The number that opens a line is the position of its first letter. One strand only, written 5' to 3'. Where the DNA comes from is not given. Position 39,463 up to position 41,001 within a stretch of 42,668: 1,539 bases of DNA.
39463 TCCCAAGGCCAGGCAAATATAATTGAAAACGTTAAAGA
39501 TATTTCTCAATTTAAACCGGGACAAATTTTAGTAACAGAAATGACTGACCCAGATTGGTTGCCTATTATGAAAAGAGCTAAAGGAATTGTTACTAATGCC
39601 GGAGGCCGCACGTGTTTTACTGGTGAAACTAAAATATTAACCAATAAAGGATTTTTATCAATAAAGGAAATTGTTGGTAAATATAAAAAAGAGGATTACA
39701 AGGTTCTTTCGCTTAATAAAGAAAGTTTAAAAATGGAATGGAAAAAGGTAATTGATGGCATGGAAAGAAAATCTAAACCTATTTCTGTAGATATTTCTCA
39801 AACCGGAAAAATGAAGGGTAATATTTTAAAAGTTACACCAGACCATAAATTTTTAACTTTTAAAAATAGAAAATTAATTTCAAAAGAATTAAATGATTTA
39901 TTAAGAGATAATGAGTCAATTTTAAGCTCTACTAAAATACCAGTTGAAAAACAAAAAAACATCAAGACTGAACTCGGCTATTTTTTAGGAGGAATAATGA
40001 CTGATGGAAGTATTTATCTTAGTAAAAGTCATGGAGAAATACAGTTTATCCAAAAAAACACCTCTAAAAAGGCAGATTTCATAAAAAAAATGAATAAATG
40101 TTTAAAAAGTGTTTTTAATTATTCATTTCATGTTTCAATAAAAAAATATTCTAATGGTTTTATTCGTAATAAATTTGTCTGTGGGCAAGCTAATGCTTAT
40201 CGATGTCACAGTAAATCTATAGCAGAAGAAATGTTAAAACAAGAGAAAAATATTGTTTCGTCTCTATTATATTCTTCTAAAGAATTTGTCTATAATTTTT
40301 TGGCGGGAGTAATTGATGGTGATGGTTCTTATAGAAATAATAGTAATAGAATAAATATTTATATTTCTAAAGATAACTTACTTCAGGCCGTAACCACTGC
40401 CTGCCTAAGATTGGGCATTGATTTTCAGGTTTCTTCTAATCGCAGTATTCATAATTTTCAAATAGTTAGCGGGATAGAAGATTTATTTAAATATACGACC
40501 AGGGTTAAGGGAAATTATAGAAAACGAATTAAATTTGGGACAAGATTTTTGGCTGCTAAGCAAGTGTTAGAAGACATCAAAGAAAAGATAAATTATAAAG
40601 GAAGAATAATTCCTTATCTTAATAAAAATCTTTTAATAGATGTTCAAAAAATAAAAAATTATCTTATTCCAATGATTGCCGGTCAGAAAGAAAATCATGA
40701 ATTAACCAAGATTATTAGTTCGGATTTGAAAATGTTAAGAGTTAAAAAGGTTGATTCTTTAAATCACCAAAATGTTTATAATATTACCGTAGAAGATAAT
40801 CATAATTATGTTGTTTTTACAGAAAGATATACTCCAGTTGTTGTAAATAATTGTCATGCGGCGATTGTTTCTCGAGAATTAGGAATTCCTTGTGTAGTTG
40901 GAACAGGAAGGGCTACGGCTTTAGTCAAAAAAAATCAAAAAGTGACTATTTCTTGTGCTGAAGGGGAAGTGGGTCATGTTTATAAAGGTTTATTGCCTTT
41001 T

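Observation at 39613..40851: Full-length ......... intein splits the phosphohistidine signature of PEP synthase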

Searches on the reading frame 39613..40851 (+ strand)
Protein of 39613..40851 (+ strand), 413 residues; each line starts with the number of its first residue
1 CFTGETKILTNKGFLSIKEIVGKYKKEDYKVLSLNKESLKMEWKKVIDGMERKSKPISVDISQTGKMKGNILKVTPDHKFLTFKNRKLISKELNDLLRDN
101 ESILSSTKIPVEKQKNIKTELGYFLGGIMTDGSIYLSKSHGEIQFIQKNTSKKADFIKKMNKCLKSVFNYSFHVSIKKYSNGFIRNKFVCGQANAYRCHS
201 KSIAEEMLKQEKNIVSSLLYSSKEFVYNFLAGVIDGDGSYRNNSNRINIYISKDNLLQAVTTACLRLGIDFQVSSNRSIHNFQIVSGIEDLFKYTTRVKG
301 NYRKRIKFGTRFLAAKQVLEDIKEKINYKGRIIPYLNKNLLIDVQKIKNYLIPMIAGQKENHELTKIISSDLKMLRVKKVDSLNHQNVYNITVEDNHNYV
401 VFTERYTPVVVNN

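Call 4: search_protein_families(library=pfam, proteins=[window:39613-40851:+], max_evalue=0.1)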
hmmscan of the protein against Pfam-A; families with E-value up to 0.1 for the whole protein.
window:39613-40851:+ (413 aa): 5 families
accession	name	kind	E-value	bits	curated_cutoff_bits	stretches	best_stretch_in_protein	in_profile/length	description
PF14890.11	Intein_splicing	-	1e-17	64.8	35.8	1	9-401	3-148/155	Intein splicing domain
PF14528.11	LAGLIDADG_3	-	1.5e-08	35.2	22.5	1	225-276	2-55/82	LAGLIDADG-like domain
PF05204.19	Hom_end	-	0.00012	22.6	21.1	1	218-278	6-67/110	Homing endonuclease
PF07591.16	PT-HINT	-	0.051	14.3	27.7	0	377-404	99-125/137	Pretoxin HINT domain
PF21914.1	DUF6921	-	0.059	13.8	26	0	170-214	71-115/123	Domain of unknown function (DUF6921)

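Call 9: search_solved_structures(query=window:39613-40851:+, max_evalue=0.01, show_alignments=2)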
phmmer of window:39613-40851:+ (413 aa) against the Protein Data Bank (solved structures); distinct sequences matched with E-value up to 0.01: 0.

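Call 10: find_homologous_proteins(query=window:39613-40851:+, max_evalue=0.001)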
Query window:39613-40851:+ (413 aa): 13 proteins with E <= 0.001 among 4870 candidates.
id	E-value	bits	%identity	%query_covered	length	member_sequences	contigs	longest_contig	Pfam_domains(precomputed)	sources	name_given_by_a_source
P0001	1.3e-103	365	52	82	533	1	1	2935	PF00391.30,PF02896.25,PF14528.12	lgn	-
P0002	1.2e-102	362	47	94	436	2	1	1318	PF00391.30,PF14528.12,PF14890.12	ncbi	ncbi:MAG: PEP-utilizing enzyme, partial [Nanoarchaeota archaeon]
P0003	2.8e-101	357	52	79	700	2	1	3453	PF00391.30,PF02896.25,PF14528.12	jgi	-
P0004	1.1e-86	309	62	57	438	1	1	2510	PF00391.30,PF02896.25,PF14528.12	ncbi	-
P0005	2.0e-86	309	41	100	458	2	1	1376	PF00391.30,PF14528.12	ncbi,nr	ncbi:MAG: phosphoenolpyruvate synthase, partial [Parcubacteria group bacterium]|nr:phosphoenolpyruva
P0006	1.7e-78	282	50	73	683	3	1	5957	PF00391.30,PF02896.25,PF14528.12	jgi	jgi:pyruvate,water dikinase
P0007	6.1e-68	248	37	100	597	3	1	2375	PF01139.23,PF14528.12,PF14890.12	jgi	jgi:pyruvate,water dikinase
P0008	1.4e-67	247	54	55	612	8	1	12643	PF00391.30,PF02896.25,PF14528.12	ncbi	-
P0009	1.0e-63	234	41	78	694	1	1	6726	PF00391.30,PF02896.25,PF14528.12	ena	-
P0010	2.1e-52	197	41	64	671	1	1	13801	PF00391.30,PF14528.12,PF01326.25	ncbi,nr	ncbi:hypothetical protein EXS74_02135, partial [Candidatus Woesearchaeota archaeon]|nr:hypothetical 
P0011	2.9e-40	157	45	55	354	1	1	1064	PF00391.30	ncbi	ncbi:MAG: PEP-utilizing enzyme, partial [Microcystaceae cyanobacterium]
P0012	1.4e-32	131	43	50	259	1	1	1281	PF00391.30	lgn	-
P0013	1.5e-29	121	56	27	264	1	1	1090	PF00391.30,PF01326.25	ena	-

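Call 17: find_related_loci(query=A1, collection=genome_contigs, flank=3000)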
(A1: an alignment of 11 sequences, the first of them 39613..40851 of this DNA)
Query A1 (413 aa) in genome_contigs; peptide patterns used: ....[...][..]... (x = any residue, [..] = any of these).
317 stretches matched a pattern; 148 encode a relative of the query (tblastn E <= 1e-3); the best 80 are kept; 80 distinct loci.
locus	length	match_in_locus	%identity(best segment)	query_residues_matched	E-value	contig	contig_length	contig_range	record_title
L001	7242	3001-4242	68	1-413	0e+0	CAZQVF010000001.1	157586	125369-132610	MAG TPA_asm: uncultured Gammaproteobacteria bacterium isolate SRP077602_co2_149 genome assembly, contig: NODE_78_length_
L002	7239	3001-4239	54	1-413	8e-145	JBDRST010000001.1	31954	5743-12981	MAG: bacterium isolate MEGAHIT-group-3.28 k141_117175, whole genome shotgun sequence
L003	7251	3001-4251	55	1-413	3e-144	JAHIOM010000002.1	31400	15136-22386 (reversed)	MAG: Patescibacteria group bacterium isolate KR13_S3.mb.134 KR13_S3.mb.134_k141_32687, whole genome shotgun sequence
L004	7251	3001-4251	56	1-413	9e-155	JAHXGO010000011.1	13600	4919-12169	MAG: Candidatus Liptonbacteria bacterium isolate Unc5 Unc5_contig_11, whole genome shotgun sequence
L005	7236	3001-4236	51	1-413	2e-141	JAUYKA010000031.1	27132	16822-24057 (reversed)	MAG: bacterium isolate C24_metabat.bin.173 C24_k141_378203, whole genome shotgun sequence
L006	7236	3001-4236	52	1-413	3e-135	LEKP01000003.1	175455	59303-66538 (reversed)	MAG: Parcubacteria bacterium GBS-2 2615921494, whole genome shotgun sequence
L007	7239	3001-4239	52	1-413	2e-134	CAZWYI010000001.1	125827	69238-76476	MAG TPA_asm: uncultured Thermoplasmatales archaeon isolate binchicken_co17_260 genome assembly, contig: NODE_373_length_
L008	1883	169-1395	51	1-413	2e-142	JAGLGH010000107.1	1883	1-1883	MAG: Nanoarchaeota archaeon isolate RS_10_27 ROV157_10.bin.27.fa_107, whole genome shotgun sequence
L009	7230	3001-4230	50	1-413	2e-131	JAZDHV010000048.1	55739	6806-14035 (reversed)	MAG: Candidatus Woesearchaeota archaeon isolate MEGAHIT-group-0.358 k141_13579143, whole genome shotgun sequence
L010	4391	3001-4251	49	1-413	1e-130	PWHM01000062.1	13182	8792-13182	MAG: Candidatus Nealsonbacteria bacterium isolate T1Sed10_127 T1-Sed10-C4859, whole genome shotgun sequence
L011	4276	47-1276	49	1-413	6e-126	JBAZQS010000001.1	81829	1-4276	MAG: Patescibacteria group bacterium isolate SO_2017_SWC_59 scaffold_319_c1_LP-4_2017, whole genome shotgun sequence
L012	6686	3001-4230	48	1-413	3e-122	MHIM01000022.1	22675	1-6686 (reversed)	MAG: Candidatus Buchananbacteria bacterium RIFCSPLOWO2_01_FULL_39_33 rifcsplowo2_01_scaffold_3969, whole genome shotgun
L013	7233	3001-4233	49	1-413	8e-121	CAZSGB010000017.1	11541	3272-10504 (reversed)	MAG TPA_asm: uncultured Gammaproteobacteria bacterium isolate SRP118108_co4_507 genome assembly, contig: NODE_5184_lengt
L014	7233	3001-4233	48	1-413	2e-116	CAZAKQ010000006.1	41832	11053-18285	MAG TPA_asm: uncultured Candidatus Saccharibacteria bacterium isolate SRP200020_co3_82 genome assembly, contig: NODE_125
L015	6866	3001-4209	44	1-413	6e-114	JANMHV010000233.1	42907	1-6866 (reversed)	MAG: Burkholderiales bacterium isolate OTE_70_metabat_170 OTE_70_k141_1447038, whole genome shotgun sequence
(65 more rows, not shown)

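Call 43: predict_structure(alignment_id=A2)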
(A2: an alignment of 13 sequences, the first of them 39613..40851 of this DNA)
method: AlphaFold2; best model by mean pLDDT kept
length: 413 residues; sequences in the alignment: 13
mean_pLDDT: 92.4   pTM: 0.91
mean pLDDT of the five models: 92.4, 91.9, 91.3, 91.0, 90.6
residues with pLDDT >= 90: 328; 70-90: 76; 50-70: 8; < 50: 1
segments of 3 or more residues with pLDDT < 50: none
pLDDT, mean of each block of 10 residues (from residue 1): 97 96 94 95 96 97 83 97 96 96 95 89 97 93 92 93 97 93 81 94 97 94 97 95 90 95 96 87 92 92 65 94 80 88 91 90 94 94 96 95 96 93
secondary structure, 60 per line:
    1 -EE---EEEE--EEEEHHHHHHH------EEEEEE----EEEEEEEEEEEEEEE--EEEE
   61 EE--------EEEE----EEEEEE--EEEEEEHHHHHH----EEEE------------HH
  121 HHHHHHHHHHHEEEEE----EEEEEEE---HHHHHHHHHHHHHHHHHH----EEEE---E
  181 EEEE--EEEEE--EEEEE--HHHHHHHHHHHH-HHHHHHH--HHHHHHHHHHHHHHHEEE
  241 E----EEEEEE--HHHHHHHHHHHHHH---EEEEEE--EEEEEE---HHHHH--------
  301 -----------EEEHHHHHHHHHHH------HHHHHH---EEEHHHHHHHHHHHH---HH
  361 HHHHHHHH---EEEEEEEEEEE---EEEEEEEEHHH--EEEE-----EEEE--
elements in order: E7-10 E13-16 H17-23 E30-35 E40-54 E57-62 E71-74 E79-84 E87-92 H93-98 E103-106 H119-131 E132-136 E141-147 H151-168 E173-176 E180-184 E187-191 E194-198 H201-212 H214-220 H223-237 E238-241 E246-251 H254-267 E271-276 E279-284 H288-292 E312-314 H315-325 H332-337 E341-343 H344-355 H359-368 E372-382 E386-393 E399-402 E408-411

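Call 48: fold_search(model_id=the predicted structure, library=pdb)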
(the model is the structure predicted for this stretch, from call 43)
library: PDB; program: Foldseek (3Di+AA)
matches with E <= 10: 734; with E <= 0.001: 81
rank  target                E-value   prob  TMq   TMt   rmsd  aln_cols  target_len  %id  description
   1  1dq3                  1.9e-20  1.00  0.63  0.58   7.5       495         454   17  CRYSTAL STRUCTURE OF AN ARCHAEAL INTEIN-ENCODED HOMING ENDONUCLEASE PI-PFUI (released 2000-07-05)
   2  7qss                  1.9e-19  1.00  0.72  0.69   5.2       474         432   16  Crystal structure of homing endonuclease-associated TliVMA intein (C1A) (released 2022-03-30)
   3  7qsu                  2.7e-17  1.00  0.63  0.70   6.9       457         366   16  Crystal structure of homing endonuclease-associated TliVMA intein (C1A, d333-339) (released 2022-03-30)
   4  7qst                  4.5e-17  1.00  0.63  0.71   4.5       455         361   16  Crystal structure of homing endonuclease-associated PhoVMA intein (C1A) (released 2022-03-30)
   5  2cw7                  8.6e-16  1.00  0.69  0.54   6.7       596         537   12  Crystal structure of intein homing endonuclease II (released 2006-04-18)
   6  1ef0_A                3.0e-11  1.00  0.49  0.48   9.1       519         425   12  CRYSTAL STRUCTURE OF PI-SCEI MINIPRECURSOR (released 2000-06-07)
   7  1vde_B                4.9e-11  1.00  0.52  0.50   7.3       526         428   11  PI-SCEI, A HOMING ENDONUCLEASE WITH PROTEIN SPLICING ACTIVITY (released 1998-04-08)
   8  1vde_A                7.9e-11  1.00  0.49  0.47   9.3       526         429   12  PI-SCEI, A HOMING ENDONUCLEASE WITH PROTEIN SPLICING ACTIVITY (released 1998-04-08)
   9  1um2_A                1.2e-10  1.00  0.51  0.51   7.6       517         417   11  Crystal Structure of the Vma1-Derived Endonuclease with the Ligated Extein Segment (released 2004-09-22)
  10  1jva_A                1.4e-10  1.00  0.51  0.50   7.5       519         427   12  CRYSTAL STRUCTURE OF THE VMA1-DERIVED ENDONUCLEASE BEARING THE N AND C EXTEIN PROPEPTIDES (released 2002-08-29)
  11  1jva_B                1.7e-10  1.00  0.52  0.50   7.0       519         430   12  CRYSTAL STRUCTURE OF THE VMA1-DERIVED ENDONUCLEASE BEARING THE N AND C EXTEIN PROPEPTIDES (released 2002-08-29)
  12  1ef0_B                3.7e-10  1.00  0.46  0.48   9.9       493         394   11  CRYSTAL STRUCTURE OF PI-SCEI MINIPRECURSOR (released 2000-06-07)
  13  1dfa                  4.9e-10  1.00  0.50  0.51   7.9       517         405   12  CRYSTAL STRUCTURE OF PI-SCEI IN C2 SPACE GROUP (released 1999-12-08)
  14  1lws_A                5.1e-10  1.00  0.48  0.46  10.0       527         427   13  Crystal structure of the intein homing endonuclease PI-SceI bound to its recognition sequence (released 2002-09-27)
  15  1um2_B                1.7e-08  1.00  0.52  0.51   6.9       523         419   11  Crystal Structure of the Vma1-Derived Endonuclease with the Ligated Extein Segment (released 2004-09-22)
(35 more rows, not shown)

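Call 53: search_protein_representatives(alignment_id=A2)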
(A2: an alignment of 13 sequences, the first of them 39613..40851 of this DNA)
Query: 13 sequences, 413 profile positions. Proteins with E-value up to 0.001 (for the whole library): 1743; up to 1e-10: 178; up to 1e-30: 52. The best 150 are listed.
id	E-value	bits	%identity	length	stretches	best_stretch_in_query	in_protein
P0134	6.4e-166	568.6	-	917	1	1-413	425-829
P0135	8.0e-166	568.3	-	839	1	1-413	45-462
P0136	2.4e-165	566.7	-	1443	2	1-413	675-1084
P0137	3.1e-164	563.1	-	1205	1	1-413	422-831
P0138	1.1e-159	548.1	-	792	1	1-413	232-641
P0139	6.7e-156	535.6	-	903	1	1-413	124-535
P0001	1.3e-145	501.8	-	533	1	76-413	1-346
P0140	2.9e-145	500.6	-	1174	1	1-413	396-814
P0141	9.0e-145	499.0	-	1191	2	1-413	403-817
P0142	9.2e-145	498.9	-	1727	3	1-413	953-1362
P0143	2.6e-141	487.6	-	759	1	29-413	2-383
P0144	1.4e-138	478.6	-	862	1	1-413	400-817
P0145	7.9e-133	459.6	-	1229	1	1-413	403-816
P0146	1.6e-132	458.6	-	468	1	20-413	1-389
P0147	3.5e-132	457.5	-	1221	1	1-413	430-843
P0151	1.6e-110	386.1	-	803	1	1-413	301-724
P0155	6.3e-91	321.6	-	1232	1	1-413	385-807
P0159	5.2e-85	302.1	-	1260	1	1-413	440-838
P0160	9.9e-79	281.4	-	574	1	1-413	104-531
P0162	1.0e-68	248.4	-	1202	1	1-413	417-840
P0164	7.6e-66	239.0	-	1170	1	1-413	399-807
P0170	8.2e-50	186.2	-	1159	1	1-350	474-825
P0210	6.0e-17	77.9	-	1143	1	1-400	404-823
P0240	5.4e-14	68.2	-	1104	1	1-303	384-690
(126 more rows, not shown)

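Call 54: list_cluster_members(proteins=[P0210, P0164, P0162, P0240, P0170, P0155, P0159, P0160, P0151, P0142])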
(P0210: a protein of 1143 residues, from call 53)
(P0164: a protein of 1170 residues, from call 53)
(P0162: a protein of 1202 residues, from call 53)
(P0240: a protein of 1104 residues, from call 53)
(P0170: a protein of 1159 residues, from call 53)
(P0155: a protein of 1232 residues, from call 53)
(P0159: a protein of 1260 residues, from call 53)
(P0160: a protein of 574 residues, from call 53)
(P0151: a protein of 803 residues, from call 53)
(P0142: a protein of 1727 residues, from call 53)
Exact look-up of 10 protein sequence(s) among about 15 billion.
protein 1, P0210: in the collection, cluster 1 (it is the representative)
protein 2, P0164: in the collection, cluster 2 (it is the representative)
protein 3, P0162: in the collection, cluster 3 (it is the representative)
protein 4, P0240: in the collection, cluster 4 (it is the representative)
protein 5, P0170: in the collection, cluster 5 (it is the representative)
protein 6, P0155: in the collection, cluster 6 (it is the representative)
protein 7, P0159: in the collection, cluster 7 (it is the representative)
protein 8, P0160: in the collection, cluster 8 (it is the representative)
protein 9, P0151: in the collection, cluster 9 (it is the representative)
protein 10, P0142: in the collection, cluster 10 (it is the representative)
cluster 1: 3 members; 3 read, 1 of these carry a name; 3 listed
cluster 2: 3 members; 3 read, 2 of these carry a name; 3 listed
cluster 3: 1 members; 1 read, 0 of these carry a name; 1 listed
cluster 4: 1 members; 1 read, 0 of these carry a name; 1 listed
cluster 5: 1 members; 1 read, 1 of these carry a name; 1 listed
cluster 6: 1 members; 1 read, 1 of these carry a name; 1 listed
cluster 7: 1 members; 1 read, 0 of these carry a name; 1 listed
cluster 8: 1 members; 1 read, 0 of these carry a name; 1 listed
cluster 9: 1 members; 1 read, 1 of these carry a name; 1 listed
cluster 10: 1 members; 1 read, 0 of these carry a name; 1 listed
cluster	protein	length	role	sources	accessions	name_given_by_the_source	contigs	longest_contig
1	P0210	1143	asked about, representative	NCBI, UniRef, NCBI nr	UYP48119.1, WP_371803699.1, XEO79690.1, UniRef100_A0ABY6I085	hypothetical protein NEF87_004404 [Candidatus Lokiarchaeum ossiferum] | DNA helicase n=1 Tax=Candidatus Lokiarchaeum ossiferum TaxID=2951803 ... | hypothetical protein NEF87_004404 [Candidatus Lokiarchaeum sp. B-35]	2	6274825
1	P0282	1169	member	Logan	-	-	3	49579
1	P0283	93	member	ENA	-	-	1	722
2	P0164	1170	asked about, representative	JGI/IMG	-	pyruvate,water dikinase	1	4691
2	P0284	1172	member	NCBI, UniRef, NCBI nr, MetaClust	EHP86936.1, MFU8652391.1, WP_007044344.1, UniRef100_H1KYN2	intein-containing phosphoenolpyruvate synthase [Methanotorris formicicus] | Probable phosphoenolpyruvate synthase n=1 Tax=Methanotorris formicicus Mc-S-70 ... | status=active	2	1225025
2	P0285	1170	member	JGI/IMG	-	-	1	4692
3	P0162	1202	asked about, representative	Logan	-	-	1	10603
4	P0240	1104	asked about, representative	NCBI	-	-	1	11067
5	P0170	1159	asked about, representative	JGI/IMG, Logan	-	phosphoenolpyruvate synthase/pyruvate phosphate dikinase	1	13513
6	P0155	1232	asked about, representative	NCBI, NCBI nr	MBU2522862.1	MAG: hypothetical protein KKE23_01055, partial [Nanoarchaeota archaeon] | hypothetical protein [Nanoarchaeota archaeon]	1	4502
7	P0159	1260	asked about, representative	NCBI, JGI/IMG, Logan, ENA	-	-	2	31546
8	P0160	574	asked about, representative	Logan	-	-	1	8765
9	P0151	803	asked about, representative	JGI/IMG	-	RNA-splicing ligase RtcB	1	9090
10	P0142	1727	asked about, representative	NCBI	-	-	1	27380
